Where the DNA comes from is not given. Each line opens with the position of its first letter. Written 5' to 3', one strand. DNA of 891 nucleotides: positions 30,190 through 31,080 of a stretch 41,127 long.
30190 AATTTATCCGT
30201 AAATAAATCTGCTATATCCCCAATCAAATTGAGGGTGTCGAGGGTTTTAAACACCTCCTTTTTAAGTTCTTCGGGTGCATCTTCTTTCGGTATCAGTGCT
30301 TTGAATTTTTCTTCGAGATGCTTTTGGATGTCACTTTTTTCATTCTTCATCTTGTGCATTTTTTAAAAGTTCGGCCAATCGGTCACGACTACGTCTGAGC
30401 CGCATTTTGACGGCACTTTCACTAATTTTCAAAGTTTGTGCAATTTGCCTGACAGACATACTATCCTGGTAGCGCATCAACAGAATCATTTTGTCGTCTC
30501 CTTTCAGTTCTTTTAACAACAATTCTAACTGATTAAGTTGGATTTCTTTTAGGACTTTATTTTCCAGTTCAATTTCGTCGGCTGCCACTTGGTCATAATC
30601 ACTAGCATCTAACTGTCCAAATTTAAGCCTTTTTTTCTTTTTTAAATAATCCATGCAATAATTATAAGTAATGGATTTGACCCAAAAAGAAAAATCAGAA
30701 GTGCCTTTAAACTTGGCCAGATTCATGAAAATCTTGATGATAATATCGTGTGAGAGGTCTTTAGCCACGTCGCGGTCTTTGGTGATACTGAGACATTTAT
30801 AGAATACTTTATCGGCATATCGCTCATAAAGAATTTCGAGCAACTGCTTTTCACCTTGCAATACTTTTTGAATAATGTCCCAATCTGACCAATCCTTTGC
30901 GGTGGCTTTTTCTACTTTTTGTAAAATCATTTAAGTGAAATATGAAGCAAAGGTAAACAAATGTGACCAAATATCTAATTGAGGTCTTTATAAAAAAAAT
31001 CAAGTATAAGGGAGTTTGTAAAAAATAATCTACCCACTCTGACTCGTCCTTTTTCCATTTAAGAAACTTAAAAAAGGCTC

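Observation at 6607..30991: Seven copies of a fixed-spacing bipartite motif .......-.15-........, each oriented toward the adjacent gene: candidate ECF-sigma regulon promoter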

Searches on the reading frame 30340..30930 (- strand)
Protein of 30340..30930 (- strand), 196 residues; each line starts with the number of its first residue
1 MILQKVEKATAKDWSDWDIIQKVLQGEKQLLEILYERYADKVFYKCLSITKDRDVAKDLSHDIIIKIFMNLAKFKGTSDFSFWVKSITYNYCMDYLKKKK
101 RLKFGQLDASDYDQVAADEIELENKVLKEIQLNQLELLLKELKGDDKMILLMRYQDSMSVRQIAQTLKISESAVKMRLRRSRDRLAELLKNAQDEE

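Call 6: search_protein_families(library=pfam, proteins=[window:30340-30930:-], max_evalue=0.01)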
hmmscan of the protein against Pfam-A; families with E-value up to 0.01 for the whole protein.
window:30340-30930:- (196 aa): 7 families
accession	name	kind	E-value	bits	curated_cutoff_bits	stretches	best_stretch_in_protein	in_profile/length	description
PF08281.18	Sigma70_r4_2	-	3.8e-12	46.1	25.7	1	133-185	2-54/54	Sigma-70, region 4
PF04542.20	Sigma70_r2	-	1.3e-09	38.1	24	1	34-101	1-70/71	Sigma-70 region 2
PF04545.22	Sigma70_r4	-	8.4e-09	35.3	24.1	1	138-185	1-48/50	Sigma-70, region 4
PF13384.12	HTH_23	-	0.0014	18.8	24.6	1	146-180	6-40/50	Homeodomain-like domain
PF07374.17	DUF1492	-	0.0022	18.6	21.5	1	116-180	30-94/100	Protein of unknown function (DUF1492)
PF06530.18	Phage_antitermQ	-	0.0023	18.3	26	1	139-189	60-110/118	Phage antitermination protein Q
PF13404.12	HTH_AsnC-type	-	0.0028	17.9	27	1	157-180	17-40/42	AsnC-type helix-turn-helix domain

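Call 11: search_protein_families(library=ncbifam, proteins=[window:30340-30930:-], max_evalue=0.01)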
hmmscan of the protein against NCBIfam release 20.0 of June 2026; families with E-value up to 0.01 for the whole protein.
window:30340-30930:- (196 aa): 97 families (the best 25 are shown)
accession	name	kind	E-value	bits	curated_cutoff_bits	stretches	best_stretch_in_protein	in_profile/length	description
TIGR02937.1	sigma70-ECF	superfamily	1.1e-25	90.2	42.9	1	31-188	3-164/165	sigma-70 family RNA polymerase sigma factor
NF006930.0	PRK09415.1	subfamily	2.3e-23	83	198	1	26-191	13-177/179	RNA polymerase factor sigma C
NF009168.0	PRK12515.1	subfamily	3.4e-23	82.1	236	1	11-192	4-182/189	RNA polymerase sigma factor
TIGR02950.1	SigM_subfam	subfamily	1.4e-22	80.2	147.95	1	31-189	2-158/159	RNA polymerase sigma factor, SigM family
NF009166.1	PRK12513.1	equivalog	2.3e-22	79.6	206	1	11-193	4-190/193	RNA polymerase sigma factor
NF008888.0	PRK11922.1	equivalog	4.8e-22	78.7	204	1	6-191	7-198/231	RNA polymerase sigma factor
NF058625.1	sigma_PG0214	equivalog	6.3e-22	78.1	130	1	37-195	12-167/170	GFO_1088 family ECF-type sigma factor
NF007216.0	PRK09638.1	equivalog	2.1e-21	76.5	194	1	16-186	5-171/180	RNA polymerase sigma factor SigY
NF007222.0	PRK09640.1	equivalog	2.2e-21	76.2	194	1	27-193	24-186/188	RNA polymerase sigma factor SigX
NF007223.0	PRK09641.1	equivalog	9.5e-21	74.5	209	1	19-190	8-185/187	RNA polymerase sigma factor SigW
NF007220.0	PRK09639.1-5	equivalog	9.5e-21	74.4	260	1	30-195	4-170/181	RNA polymerase sigma factor SigX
NF008891.0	PRK11924.1-5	subfamily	1.3e-20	74.2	259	1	31-189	5-163/171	RNA polymerase sigma factor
TIGR02954.1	Sig70_famx3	hypoth_equivalog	3e-19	69.4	188.5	1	18-191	5-169/170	RNA polymerase sigma-70 factor, TIGR02954 family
TIGR02985.1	Sig70_bacteroi1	subfamily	6.2e-19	68.8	126.4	1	33-187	5-160/162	RNA polymerase sigma-70 factor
NF009171.0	PRK12518.1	equivalog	8.3e-19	68.1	208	1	11-191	9-186/191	RNA polymerase sigma factor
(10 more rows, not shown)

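Call 13: find_encoding_contigs(protein=window:30340-30930:-, flank=10000, max_places=6)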
Protein window:30340-30930:- (196 aa): 3 contigs read that carry it; 2 places shown.
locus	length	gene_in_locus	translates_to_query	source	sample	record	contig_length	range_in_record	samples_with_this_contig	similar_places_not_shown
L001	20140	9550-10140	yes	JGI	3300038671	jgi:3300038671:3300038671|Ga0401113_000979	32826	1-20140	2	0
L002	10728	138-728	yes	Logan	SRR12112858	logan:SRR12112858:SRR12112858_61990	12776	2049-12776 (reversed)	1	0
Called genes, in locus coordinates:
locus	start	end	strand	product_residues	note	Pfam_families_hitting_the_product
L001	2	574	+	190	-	?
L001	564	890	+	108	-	PF27190:KlcB_3rd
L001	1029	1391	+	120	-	-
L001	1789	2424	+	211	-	-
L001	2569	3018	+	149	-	-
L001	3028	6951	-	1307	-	PF00931:NB-ARC, PF05729:NACHT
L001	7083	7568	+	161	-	-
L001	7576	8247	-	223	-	-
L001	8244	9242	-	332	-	-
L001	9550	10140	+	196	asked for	PF04542:Sigma70_r2, PF08281:Sigma70_r4_2, PF04545:Sigma70_r4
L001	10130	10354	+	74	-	-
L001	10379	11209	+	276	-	PF05552:MS_channel_1st_1, PF00924:MS_channel_2nd (weak)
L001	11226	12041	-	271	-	PF11536:DUF3226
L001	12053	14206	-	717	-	PF02463:SMC_N (faint), PF13175:AAA_15 (weak), PF13304:AAA_21, PF13175:AAA_15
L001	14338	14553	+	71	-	PF06305:LapA_dom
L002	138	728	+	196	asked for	PF04542:Sigma70_r2, PF08281:Sigma70_r4_2, PF04545:Sigma70_r4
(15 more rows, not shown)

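Call 16: find_homologous_proteins(query=window:30340-30930:-, max_evalue=1e-20)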
Query window:30340-30930:- (196 aa): 471 proteins with E <= 1e-20 among 715 candidates; the best 120 are listed.
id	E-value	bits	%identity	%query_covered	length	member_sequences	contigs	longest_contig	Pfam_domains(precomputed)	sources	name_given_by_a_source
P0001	2.1e-117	407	100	100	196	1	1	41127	PF04545.23,PF04542.21,PF08281.19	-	-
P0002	2.0e-96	339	81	99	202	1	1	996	PF04545.23,PF04542.21,PF08281.19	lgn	-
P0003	5.6e-96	337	82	99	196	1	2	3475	PF04545.23,PF04542.21,PF08281.19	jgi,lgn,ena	-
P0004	3.9e-94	331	80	100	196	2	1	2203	PF07638.18,PF04545.23,PF04542.21,PF08281.19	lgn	-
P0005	1.1e-92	327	78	99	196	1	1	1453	PF04545.23,PF04542.21,PF08281.19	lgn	-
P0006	7.3e-89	314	81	92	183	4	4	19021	PF04545.23,PF04542.21,PF08281.19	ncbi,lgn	ncbi:MAG: RNA polymerase sigma factor (sigma-70 family) [Paraglaciecola sp.]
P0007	2.0e-87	309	77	96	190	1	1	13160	PF04545.23,PF04542.21,PF08281.19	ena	-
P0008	2.6e-87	309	71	100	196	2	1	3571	PF04545.23,PF04542.21,PF08281.19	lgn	-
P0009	1.4e-86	307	72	99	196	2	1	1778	PF04545.23,PF04542.21,PF08281.19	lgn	-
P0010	3.3e-86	306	76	92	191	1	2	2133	PF04545.23,PF04542.21,PF08281.19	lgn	-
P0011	2.5e-84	299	72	99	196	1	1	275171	PF04545.23,PF04542.21,PF08281.19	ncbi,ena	-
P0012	9.5e-84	298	70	99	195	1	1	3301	PF04545.23,PF04542.21,PF08281.19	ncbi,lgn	ncbi:MAG: sigma-70 family RNA polymerase sigma factor [Bacteroidota bacterium]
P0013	8.6e-83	294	72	97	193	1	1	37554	PF04545.23,PF04542.21,PF08281.19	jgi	-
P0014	1.2e-82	294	70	100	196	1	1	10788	PF04545.23,PF04542.21,PF08281.19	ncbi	-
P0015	2.3e-82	293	71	99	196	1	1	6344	PF04545.23,PF04542.21,PF08281.19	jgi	jgi:RNA polymerase sigma-70 factor (ECF subfamily)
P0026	4.2e-71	256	63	98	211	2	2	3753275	PF04545.23,PF04542.21,PF08281.19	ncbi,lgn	ncbi:MAG: RNA polymerase sigma factor [Saprospiraceae bacterium]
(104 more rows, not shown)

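Call 17: find_encoding_contigs(protein=P0011, flank=10000, max_places=2)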
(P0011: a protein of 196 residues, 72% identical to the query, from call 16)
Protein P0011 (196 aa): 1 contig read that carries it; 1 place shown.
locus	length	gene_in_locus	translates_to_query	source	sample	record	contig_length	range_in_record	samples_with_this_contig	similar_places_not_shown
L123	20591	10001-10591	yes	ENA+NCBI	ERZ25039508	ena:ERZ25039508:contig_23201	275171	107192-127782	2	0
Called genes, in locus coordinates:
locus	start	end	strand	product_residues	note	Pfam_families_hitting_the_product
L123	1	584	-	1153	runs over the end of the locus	PF00801:PKD (weak), PF18911:PKD_4, PF13895:Ig_2 (faint), PF19081:Ig_7 (faint), PF13573:SprB, PF18962:Por_Secre_tail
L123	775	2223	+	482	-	-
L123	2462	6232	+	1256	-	PF22352:K319L-like_PKD (faint), PF04862:DUF642 (faint)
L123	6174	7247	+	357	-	-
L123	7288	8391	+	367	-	PF13573:SprB (weak), PF13585:CHU_C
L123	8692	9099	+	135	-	-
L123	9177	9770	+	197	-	PF00856:SET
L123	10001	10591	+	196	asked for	PF04542:Sigma70_r2, PF08281:Sigma70_r4_2, PF04545:Sigma70_r4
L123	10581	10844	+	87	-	-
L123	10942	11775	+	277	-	PF05552:MS_channel_1st_1, PF00924:MS_channel_2nd (weak)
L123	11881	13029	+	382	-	-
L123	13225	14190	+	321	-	-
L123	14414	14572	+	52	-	-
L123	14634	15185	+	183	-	-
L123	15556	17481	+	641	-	PF00924:MS_channel_2nd, PF21082:MS_channel_3rd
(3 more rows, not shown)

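Call 18: find_encoding_contigs(protein=P0026, flank=10000, max_places=2)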
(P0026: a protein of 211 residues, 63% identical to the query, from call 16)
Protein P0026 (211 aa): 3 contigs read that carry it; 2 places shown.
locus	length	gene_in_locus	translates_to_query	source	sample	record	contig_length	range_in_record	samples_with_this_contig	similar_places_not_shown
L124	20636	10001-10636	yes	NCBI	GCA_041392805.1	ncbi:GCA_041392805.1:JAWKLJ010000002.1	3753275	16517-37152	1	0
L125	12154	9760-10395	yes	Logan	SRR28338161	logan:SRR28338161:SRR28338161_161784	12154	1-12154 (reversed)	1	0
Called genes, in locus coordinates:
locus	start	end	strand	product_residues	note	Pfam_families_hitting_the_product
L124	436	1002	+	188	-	PF14024:DUF4240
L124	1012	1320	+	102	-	PF15653:Tox-URI2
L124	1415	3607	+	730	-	-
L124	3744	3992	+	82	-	PF19891:DUF6364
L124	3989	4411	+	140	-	PF13470:PIN_3, PF01850:PIN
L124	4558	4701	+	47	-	-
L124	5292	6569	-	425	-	PF00999:Na_H_Exchanger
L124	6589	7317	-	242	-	-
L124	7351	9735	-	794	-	-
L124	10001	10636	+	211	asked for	PF04542:Sigma70_r2, PF08281:Sigma70_r4_2, PF04545:Sigma70_r4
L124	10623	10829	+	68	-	-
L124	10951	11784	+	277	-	PF05552:MS_channel_1st_1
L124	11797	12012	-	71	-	-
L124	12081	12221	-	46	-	-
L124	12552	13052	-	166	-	-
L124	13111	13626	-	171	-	-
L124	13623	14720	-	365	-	PF17396:DUF1611_N, PF07755:DUF1611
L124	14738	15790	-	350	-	PF00291:PALP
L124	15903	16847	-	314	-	PF03741:TerC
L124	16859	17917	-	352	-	PF01544:CorA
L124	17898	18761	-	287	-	PF00924:MS_channel_2nd, PF21082:MS_channel_3rd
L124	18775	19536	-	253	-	PF03976:PPK2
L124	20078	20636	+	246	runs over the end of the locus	PF01553:Acyltransferase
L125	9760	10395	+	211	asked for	PF04542:Sigma70_r2, PF08281:Sigma70_r4_2, PF04545:Sigma70_r4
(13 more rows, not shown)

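Call 19: find_encoding_contigs(protein=P0006, flank=10000, max_places=2)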
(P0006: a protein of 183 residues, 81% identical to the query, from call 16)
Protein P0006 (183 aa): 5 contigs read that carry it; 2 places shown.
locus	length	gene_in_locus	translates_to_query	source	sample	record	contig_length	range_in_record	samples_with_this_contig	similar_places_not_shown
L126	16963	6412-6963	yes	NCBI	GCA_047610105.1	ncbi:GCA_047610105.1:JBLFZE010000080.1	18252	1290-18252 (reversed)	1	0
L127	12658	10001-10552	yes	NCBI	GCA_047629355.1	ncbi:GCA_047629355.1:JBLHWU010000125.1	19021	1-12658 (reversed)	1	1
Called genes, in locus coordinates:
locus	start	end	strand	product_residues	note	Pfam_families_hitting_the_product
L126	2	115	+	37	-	PF02744:GalP_UDP_tr_C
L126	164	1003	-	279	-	PF00924:MS_channel_2nd, PF21082:MS_channel_3rd (weak)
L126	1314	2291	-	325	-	PF24827:AstE_AspA_cat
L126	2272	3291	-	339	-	PF02955:GSH-S_ATP, PF08443:RimK (weak)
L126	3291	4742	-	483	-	-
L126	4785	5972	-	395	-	PF00999:Na_H_Exchanger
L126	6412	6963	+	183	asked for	PF04542:Sigma70_r2, PF08281:Sigma70_r4_2, PF04545:Sigma70_r4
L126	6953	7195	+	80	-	-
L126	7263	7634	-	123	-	-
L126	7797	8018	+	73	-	-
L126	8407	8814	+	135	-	PF03885:DUF327 (weak)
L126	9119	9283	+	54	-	-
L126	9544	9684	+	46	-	-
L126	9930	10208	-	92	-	-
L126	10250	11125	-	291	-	PF18030:Rimk_N, PF14397:ATPgrasp_ST (faint), PF02655:ATP-grasp_3, PF02955:GSH-S_ATP, PF08443:RimK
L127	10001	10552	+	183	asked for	PF04542:Sigma70_r2, PF08281:Sigma70_r4_2, PF04545:Sigma70_r4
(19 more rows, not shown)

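Call 25: find_related_loci(query=A1, collection=metagenome_contigs, flank=10000)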
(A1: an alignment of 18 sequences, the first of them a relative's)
Query A1 (196 aa) in metagenome_contigs; peptide patterns used: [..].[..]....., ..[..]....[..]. (x = any residue, [..] = any of these).
600 stretches matched a pattern (row limit reached: there are more); 468 encode a relative of the query (tblastn E <= 1e-3); the best 80 are kept; 80 distinct loci.
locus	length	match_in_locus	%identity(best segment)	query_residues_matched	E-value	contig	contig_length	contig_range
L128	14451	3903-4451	63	14-195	9e-75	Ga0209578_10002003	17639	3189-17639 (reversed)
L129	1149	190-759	54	4-196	4e-74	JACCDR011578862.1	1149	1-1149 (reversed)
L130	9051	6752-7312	50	9-194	2e-62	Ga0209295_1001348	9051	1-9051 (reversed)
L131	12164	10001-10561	49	9-194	3e-62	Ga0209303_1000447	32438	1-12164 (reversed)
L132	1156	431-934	54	28-196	1e-64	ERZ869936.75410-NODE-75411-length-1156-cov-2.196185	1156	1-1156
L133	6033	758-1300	54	10-190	7e-61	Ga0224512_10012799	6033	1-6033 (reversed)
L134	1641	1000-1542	54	10-190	4e-63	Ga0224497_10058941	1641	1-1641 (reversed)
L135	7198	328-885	53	10-194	3e-60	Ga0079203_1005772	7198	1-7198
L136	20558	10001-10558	48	5-191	2e-57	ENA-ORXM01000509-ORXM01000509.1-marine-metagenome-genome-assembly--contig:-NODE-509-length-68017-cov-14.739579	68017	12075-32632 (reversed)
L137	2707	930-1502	48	8-195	3e-57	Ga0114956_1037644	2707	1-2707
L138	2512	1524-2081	46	10-196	2e-54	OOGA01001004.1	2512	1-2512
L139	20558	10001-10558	46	10-196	4e-54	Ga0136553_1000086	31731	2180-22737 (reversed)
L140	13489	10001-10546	49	9-189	5e-54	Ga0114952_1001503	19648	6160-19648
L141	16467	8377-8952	50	8-195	9e-54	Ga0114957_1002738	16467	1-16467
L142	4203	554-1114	47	9-194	6e-53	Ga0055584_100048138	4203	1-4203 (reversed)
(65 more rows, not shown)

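Call 58: search_solved_structures(query=window:30340-30930:-, max_evalue=0.00001)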
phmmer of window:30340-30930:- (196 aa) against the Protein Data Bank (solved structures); distinct sequences matched with E-value up to 0.00001: 10.
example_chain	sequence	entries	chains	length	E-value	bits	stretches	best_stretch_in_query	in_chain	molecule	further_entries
5wuq_A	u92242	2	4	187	4.2e-14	55.9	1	20-190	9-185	ECF RNA polymerase sigma factor SigW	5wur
9m9d_F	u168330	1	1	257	3.9e-11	46.3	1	34-189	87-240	ECF RNA polymerase sigma factor SigE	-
9m9e_F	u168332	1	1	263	4.1e-11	46.2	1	34-189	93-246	ECF RNA polymerase sigma factor SigE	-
9m98_F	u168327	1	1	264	4.2e-11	46.2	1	34-189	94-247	ECF RNA polymerase sigma factor SigE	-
6in7_B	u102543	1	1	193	9.7e-11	45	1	15-189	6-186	RNA polymerase sigma-H factor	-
8z6g_B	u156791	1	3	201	1e-10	44.9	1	15-189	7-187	RNA polymerase sigma factor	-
6jbq_F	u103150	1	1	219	7.8e-10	42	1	10-185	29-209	ECF RNA polymerase sigma-E factor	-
1or7_A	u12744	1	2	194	9.6e-10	41.7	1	14-185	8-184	RNA polymerase sigma-E factor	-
6jcy_F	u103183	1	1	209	1.5e-07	34.6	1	40-191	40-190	ECF RNA polymerase sigma factor SigH,ECF RNA polymerase sigma factor SigE,ECF RNA polymera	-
6dxo_A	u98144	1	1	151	8.1e-06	29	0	18-104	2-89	RNA polymerase ECF-subfamily sigma factor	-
